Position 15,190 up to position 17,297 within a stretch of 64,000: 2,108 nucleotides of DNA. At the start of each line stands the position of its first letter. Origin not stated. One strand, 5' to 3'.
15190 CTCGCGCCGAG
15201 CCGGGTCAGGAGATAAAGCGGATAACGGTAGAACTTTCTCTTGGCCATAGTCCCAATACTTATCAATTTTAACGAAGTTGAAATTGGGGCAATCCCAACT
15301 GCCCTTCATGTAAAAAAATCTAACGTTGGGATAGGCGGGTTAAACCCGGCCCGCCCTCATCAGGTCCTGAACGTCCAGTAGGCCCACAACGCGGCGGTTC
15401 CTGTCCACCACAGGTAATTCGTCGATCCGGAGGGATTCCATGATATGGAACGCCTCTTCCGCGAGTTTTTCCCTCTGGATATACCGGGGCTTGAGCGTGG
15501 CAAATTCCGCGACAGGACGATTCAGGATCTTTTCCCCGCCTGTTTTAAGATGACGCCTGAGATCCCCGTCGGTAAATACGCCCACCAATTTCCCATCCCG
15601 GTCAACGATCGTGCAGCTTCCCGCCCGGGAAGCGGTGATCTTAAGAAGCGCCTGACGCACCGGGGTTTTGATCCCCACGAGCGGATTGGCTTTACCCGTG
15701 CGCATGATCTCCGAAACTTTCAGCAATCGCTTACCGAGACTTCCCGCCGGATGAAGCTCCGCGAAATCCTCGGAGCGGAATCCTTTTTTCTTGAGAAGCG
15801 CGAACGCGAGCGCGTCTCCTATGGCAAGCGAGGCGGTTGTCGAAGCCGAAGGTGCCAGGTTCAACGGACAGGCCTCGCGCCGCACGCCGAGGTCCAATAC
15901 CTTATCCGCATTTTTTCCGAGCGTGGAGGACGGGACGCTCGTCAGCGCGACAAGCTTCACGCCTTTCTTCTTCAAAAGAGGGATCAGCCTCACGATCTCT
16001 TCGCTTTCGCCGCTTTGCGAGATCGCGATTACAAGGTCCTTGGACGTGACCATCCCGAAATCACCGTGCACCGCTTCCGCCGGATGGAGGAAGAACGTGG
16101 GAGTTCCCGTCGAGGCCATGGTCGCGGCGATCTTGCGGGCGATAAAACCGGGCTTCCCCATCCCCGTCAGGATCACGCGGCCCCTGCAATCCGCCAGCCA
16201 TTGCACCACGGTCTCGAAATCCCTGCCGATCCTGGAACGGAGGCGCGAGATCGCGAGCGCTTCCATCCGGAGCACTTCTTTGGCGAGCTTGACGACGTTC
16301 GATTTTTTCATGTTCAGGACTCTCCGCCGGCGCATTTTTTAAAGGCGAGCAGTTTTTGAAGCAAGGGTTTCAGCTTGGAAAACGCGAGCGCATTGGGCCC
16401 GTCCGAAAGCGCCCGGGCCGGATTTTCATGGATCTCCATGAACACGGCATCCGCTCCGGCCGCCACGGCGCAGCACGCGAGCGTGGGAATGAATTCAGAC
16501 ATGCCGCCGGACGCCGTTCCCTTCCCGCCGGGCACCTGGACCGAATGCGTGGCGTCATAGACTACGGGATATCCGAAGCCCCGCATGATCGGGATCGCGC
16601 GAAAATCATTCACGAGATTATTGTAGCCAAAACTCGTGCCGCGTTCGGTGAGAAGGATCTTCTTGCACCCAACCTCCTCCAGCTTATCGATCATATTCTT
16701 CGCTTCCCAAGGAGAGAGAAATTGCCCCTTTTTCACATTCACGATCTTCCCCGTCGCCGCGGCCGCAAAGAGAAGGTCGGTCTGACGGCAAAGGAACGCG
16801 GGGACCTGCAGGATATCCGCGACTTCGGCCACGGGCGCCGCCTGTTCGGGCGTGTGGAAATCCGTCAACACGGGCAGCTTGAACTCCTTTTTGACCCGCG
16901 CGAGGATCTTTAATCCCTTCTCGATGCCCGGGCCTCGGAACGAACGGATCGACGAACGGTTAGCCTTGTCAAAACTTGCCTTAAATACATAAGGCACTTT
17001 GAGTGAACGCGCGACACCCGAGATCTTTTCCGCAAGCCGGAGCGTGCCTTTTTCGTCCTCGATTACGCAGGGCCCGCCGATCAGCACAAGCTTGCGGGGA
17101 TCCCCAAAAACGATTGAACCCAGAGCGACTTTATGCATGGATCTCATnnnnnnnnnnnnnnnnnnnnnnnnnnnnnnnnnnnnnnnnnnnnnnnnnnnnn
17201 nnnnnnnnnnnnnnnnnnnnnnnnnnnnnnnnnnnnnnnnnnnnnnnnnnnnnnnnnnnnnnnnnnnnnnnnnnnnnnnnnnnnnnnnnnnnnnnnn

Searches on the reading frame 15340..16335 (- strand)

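Call 14: search_protein_families(library=ncbifam, proteins=[window:15340-16335:-])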
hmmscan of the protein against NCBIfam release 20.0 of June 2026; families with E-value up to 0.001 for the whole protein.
window:15340-16335:- (331 aa): 28 families (the best 25 are shown)
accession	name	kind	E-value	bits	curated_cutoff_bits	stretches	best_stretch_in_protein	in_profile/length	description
TIGR00393.1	kpsF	subfamily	1.4e-97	326.4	203.7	1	52-320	1-267/268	KpsF/GutQ family sugar-phosphate isomerase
NF008141.0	PRK10892.1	equivalog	6.3e-97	324.7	505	1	13-331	11-328/328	arabinose-5-phosphate isomerase KdsD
NF008581.0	PRK11543.1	equivalog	4.4e-94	315.1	481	1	13-329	4-319/321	arabinose-5-phosphate isomerase GutQ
TIGR03127.2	RuMP_HxlB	equivalog_domain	3.8e-11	43.2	160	1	52-195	31-174/178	6-phospho-3-hexuloisomerase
NF008590.0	PRK11557.1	equivalog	3.1e-10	39.9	355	1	41-184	123-263/282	MurR/RpiR family transcriptional regulator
NF041755.1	RuMP_HxlAB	equivalog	5.1e-10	38.8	500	1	48-163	243-353/391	bifunctional 3-hexulose-6-phosphate synthase/6-phospho-3-hexuloisomerase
NF041552.1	TF_PrdR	equivalog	2.4e-08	32.8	795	1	205-326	6-122/577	sigma-54 dependent transcriptional regulator PrdR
NF008458.0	PRK11337.1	equivalog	7.9e-08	31.6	378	1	60-183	150-271/293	MurR/RpiR family transcriptional regulator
NF041128.1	glucosaP_deam_GlmD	equivalog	1.2e-07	31.3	580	1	38-147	19-124/323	glucosamine-6-phosphate deaminase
NF001484.0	PRK00331.1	subfamily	1.5e-07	30.2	381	1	94-186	329-418/601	isomerizing glutamine--fructose-6-phosphate transaminase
TIGR01302.1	IMP_dehydrog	equivalog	3.7e-07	29.4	481.5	1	240-328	113-199/450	IMP dehydrogenase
NF010701.0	PRK14101.1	equivalog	6.2e-07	28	920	1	20-148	437-564/638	bifunctional transcriptional regulator/glucokinase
TIGR01135.1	glmS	equivalog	7.9e-07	27.9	418.05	1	95-150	335-390/607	glutamine--fructose-6-phosphate transaminase (isomerizing)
NF046059.1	NagB_SO3506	equivalog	5.1e-06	26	430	1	98-155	86-143/330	glucosamine-6-phosphate deaminase NagB-II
NF040776.2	AlsR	equivalog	9.6e-06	24.7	400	1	96-148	174-226/279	transcriptional repressor AlsR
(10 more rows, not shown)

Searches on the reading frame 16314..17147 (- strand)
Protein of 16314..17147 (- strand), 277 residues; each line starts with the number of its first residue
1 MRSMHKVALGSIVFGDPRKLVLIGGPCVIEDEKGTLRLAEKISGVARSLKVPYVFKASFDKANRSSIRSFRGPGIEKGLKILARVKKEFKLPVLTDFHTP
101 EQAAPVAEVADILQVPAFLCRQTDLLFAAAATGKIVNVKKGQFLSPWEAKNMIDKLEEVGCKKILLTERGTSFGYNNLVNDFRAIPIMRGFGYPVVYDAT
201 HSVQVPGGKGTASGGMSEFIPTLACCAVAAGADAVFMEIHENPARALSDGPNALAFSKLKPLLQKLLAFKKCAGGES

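Call 14: search_protein_families(library=ncbifam, proteins=[window:16314-17147:-])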
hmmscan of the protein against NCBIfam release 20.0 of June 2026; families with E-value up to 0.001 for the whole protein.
window:16314-17147:- (277 aa): 8 families
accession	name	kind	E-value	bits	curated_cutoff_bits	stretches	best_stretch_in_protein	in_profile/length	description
NF003543.0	PRK05198.1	equivalog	2.6e-120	400.5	242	1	5-272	3-270/273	3-deoxy-8-phosphooctulonate synthase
TIGR01362.1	KDO8P_synth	equivalog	5.8e-114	379.6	314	1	19-272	2-255/258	3-deoxy-8-phosphooctulonate synthase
NF009109.0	PRK12457.1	equivalog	9.7e-90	300.6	457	1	10-268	7-267/281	3-deoxy-8-phosphooctulonate synthase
NF006421.0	PRK08673.1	subfamily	9e-36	123.8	335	1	5-274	81-334/338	3-deoxy-7-phosphoheptulonate synthase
NF009933.0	PRK13396.1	subfamily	3.1e-31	108.6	486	1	10-272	92-340/352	3-deoxy-7-phosphoheptulonate synthase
TIGR01361.1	DAHP_synth_Bsub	equivalog_domain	3.2e-29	102.1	267.75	1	9-266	16-257/260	3-deoxy-7-phosphoheptulonate synthase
NF041229.1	BagF_FevY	exception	3.6e-24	85.6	700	1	7-261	79-317/340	phospho-2-dehydro-3-deoxyheptonate aldolase BagF/FevY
NF009239.0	PRK12595.1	equivalog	5.3e-24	84.8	279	1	7-270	107-354/360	bifunctional 3-deoxy-7-phosphoheptulonate synthase/chorismate mutase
